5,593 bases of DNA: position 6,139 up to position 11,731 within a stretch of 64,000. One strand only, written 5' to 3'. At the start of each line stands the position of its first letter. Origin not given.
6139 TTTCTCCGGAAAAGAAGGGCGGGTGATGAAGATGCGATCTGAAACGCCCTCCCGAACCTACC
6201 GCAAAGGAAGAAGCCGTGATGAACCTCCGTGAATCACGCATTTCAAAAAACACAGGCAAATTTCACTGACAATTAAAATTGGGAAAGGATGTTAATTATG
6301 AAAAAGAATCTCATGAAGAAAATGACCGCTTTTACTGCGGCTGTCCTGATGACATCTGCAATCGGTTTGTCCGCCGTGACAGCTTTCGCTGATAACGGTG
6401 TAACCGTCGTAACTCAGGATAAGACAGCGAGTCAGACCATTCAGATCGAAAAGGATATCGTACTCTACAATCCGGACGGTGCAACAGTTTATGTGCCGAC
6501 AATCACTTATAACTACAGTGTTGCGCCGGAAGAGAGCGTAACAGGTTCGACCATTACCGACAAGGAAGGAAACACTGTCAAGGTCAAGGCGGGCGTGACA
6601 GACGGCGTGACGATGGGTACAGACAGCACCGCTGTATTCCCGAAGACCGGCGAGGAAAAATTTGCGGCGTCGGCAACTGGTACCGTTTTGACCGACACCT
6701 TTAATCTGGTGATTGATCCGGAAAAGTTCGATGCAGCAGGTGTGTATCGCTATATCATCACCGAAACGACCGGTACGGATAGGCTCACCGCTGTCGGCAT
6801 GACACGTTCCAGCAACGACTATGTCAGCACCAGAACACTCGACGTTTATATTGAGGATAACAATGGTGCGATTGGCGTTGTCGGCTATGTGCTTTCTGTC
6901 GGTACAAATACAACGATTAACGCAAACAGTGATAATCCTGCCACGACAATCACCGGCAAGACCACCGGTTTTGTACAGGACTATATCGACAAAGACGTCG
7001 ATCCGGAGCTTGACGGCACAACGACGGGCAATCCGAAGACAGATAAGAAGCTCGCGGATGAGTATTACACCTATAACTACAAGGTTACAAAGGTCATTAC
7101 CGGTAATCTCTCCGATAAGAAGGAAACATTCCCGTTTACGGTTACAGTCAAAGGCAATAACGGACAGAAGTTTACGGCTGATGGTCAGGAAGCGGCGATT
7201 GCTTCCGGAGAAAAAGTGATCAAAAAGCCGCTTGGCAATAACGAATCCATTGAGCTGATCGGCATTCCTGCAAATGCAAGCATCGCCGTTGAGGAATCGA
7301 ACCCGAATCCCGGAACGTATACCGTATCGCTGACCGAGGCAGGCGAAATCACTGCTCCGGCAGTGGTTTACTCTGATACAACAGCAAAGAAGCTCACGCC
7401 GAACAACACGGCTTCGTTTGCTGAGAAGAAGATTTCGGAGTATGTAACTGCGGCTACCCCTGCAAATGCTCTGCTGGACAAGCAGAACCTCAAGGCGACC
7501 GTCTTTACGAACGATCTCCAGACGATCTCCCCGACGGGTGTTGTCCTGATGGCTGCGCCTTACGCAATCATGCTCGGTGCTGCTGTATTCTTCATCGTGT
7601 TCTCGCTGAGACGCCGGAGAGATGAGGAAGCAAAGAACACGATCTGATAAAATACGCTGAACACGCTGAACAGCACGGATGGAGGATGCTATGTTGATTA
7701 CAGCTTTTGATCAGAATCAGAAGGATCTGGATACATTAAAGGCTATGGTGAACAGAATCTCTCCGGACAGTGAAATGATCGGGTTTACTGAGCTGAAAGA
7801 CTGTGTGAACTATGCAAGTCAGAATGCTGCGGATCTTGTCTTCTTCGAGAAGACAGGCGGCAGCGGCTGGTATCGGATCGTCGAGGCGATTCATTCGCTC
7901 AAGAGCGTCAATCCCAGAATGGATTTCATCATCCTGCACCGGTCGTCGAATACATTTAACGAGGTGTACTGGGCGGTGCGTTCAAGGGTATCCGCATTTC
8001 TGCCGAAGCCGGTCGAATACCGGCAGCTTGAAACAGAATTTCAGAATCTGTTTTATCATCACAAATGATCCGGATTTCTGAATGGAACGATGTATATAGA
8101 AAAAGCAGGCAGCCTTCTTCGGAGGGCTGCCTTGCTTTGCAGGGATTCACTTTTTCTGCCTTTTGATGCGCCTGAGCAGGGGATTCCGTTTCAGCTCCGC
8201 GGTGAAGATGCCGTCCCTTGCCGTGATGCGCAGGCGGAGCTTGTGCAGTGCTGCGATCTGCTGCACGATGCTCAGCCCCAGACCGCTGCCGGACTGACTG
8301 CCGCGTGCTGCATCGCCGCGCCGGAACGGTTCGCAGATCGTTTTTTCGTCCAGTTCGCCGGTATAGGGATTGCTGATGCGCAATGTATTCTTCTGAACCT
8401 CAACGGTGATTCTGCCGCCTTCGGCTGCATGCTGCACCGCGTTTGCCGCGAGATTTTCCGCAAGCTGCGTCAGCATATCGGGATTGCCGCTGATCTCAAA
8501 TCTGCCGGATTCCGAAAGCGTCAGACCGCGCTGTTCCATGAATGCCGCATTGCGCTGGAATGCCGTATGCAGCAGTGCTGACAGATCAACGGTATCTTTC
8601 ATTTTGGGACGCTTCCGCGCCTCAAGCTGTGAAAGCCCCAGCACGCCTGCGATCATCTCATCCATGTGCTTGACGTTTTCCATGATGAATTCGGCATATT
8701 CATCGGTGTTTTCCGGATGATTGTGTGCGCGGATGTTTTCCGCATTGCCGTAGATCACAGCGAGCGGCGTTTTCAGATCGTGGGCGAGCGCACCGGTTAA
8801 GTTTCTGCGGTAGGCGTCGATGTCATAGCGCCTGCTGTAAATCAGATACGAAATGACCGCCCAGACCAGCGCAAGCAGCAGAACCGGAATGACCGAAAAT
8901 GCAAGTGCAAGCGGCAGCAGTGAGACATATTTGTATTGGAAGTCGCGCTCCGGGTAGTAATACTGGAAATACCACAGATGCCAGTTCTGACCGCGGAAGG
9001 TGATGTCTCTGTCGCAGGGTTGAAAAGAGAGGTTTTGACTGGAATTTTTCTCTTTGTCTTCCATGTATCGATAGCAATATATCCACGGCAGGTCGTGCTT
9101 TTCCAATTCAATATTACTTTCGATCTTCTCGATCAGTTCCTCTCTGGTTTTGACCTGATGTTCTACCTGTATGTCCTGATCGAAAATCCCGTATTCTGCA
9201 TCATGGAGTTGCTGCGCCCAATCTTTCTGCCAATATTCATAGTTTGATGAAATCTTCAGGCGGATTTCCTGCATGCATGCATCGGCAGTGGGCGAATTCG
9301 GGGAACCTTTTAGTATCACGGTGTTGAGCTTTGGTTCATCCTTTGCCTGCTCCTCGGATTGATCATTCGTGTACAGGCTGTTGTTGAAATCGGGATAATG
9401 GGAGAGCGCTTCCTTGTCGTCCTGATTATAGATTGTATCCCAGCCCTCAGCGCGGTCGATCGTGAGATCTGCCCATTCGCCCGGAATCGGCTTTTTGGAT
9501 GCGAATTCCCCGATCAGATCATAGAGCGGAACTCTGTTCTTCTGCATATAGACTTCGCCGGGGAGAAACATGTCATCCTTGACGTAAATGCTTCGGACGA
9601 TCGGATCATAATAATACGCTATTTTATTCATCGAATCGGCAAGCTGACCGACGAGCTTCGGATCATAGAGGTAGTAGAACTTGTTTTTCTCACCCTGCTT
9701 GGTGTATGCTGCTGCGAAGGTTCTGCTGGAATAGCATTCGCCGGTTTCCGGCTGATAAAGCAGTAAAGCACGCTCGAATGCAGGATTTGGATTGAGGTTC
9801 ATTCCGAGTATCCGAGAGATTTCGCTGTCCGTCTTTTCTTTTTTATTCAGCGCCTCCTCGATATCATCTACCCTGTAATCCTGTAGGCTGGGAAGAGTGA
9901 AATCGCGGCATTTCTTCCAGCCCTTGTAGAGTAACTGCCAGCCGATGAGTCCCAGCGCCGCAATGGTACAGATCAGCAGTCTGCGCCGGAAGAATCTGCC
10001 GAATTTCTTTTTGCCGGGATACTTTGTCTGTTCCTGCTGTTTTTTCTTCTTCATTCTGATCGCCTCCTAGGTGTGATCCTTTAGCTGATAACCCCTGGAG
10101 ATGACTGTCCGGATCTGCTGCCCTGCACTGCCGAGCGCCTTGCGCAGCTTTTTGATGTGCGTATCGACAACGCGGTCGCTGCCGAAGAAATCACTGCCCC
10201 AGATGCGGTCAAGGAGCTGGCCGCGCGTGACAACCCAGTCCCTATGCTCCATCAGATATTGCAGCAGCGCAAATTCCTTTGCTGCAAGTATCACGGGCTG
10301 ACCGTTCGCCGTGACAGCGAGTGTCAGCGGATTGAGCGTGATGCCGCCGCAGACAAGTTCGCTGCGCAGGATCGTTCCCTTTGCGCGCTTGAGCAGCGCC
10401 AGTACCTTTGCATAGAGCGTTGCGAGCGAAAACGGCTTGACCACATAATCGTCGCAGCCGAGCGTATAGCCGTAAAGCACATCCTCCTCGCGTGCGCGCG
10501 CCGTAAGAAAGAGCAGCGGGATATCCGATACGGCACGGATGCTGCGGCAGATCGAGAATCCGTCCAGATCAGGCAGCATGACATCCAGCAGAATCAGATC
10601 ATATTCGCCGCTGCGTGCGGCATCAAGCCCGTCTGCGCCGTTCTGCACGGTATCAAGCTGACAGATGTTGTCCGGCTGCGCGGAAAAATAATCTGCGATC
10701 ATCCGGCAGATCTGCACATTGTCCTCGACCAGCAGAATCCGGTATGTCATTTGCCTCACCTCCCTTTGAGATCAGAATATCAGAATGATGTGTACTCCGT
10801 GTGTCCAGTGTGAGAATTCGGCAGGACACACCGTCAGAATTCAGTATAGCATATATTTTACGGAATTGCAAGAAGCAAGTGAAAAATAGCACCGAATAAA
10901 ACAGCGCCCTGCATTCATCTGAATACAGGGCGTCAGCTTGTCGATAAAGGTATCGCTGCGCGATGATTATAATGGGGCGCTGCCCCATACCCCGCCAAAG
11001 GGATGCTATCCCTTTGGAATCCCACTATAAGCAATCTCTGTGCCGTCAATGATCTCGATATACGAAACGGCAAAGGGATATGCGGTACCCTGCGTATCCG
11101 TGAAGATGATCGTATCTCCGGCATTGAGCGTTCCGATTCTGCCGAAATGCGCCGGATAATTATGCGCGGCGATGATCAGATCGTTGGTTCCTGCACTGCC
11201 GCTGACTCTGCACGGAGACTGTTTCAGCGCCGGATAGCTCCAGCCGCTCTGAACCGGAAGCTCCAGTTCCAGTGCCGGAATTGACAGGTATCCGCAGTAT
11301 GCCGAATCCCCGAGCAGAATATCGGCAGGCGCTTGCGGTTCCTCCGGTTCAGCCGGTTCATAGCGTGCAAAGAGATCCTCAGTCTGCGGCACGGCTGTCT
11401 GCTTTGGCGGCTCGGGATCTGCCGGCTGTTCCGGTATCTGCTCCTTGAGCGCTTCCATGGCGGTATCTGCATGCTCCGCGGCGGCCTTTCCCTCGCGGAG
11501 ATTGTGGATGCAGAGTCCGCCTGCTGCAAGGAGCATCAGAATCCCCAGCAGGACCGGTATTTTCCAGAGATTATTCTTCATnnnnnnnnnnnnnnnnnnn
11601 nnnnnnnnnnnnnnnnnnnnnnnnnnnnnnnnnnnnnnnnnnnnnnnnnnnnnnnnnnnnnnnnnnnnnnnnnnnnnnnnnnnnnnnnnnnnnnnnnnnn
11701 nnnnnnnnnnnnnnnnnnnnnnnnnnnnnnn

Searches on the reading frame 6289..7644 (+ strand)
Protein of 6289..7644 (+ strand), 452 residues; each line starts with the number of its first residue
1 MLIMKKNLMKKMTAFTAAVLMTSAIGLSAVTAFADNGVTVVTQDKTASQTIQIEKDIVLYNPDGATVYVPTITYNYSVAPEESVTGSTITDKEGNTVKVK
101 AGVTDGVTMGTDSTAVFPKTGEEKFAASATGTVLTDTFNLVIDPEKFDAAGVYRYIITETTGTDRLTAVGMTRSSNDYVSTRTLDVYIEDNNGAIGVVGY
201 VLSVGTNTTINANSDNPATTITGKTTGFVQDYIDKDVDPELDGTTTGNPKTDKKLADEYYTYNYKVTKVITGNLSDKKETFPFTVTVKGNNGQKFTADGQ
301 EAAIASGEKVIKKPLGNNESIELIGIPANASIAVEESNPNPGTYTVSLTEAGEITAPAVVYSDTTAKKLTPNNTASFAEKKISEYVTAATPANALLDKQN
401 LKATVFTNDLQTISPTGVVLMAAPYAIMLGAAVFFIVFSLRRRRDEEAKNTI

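Call 62: search_protein_families(library=pfam, proteins=[window:6289-7644:+], max_evalue=0.00001)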
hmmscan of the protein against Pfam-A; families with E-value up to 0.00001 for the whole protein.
window:6289-7644:+ (452 aa): 1 family
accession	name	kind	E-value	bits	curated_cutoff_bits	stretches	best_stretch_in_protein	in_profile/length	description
PF24547.1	DUF7601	-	4e-11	44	27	1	265-356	4-103/116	Domain of unknown function (DUF7601)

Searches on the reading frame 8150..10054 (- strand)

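Call 16: search_protein_families(library=pfam, proteins=[window:8150-10054:-], max_evalue=0.001)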
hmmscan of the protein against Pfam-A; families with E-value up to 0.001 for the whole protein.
window:8150-10054:- (635 aa): 2 families
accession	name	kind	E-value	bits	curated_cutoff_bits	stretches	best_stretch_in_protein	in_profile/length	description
PF02518.31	HATPase_c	-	6.7e-13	49.5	26.4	1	523-614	1-97/111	Histidine kinase-, DNA gyrase B-, and HSP90-like ATPase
PF00512.31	HisKA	-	7.6e-12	45.5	26.9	1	416-479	2-65/66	His Kinase A (phospho-acceptor) domain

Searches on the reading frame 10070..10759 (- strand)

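Call 16: search_protein_families(library=pfam, proteins=[window:10070-10759:-], max_evalue=0.001)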
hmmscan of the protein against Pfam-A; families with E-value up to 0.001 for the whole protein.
window:10070-10759:- (230 aa): 2 families
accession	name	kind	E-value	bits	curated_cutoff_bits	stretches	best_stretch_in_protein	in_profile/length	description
PF00486.34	Trans_reg_C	-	1.1e-24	86.7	26.2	1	153-226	1-77/77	Transcriptional regulatory protein, C terminal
PF00072.30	Response_reg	-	3.9e-22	79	30.2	1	8-119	1-110/111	Response regulator receiver domain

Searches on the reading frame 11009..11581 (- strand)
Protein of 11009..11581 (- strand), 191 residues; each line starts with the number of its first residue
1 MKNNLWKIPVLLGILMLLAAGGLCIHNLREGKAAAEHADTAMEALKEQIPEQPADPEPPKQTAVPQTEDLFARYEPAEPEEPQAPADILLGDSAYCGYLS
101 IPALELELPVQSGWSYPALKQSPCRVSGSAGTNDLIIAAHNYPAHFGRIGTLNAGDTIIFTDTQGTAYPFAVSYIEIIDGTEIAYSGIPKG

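Call 16: search_protein_families(library=pfam, proteins=[window:11009-11581:-], max_evalue=0.001)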
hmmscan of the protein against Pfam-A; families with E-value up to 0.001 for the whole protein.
window:11009-11581:- (191 aa): 1 family
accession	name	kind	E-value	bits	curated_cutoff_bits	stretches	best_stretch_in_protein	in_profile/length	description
PF04203.18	Sortase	-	4e-11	43.2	26.6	1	99-183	1-90/125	Sortase domain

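Call 69: search_protein_families(library=ncbifam, proteins=[window:11009-11581:-], max_evalue=0.001)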
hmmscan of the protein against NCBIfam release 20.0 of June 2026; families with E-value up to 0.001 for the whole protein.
window:11009-11581:- (191 aa): 6 families
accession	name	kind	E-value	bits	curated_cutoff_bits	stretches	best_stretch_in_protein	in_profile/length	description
TIGR01076.1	sortase_fam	subfamily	4.6e-06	26.5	39.35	1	97-183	1-94/136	sortase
NF058671.1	sortase_SrtD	exception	7.6e-06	25.7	140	1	55-180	44-149/187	class D sortase, LPxTATN-specific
TIGR03784.1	marine_sortase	equivalog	2.7e-05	23.9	158.25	1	92-181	47-138/174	class GN sortase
NF033745.1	class_C_sortase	subfamily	6.5e-05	22.8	160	1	30-183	26-187/220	class C sortase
NF033747.1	class_E_sortase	subfamily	0.00014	21.7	160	1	72-171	49-152/211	class E sortase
NF033746.1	class_D_sortase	subfamily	0.00022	21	165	1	95-180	9-95/135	class D sortase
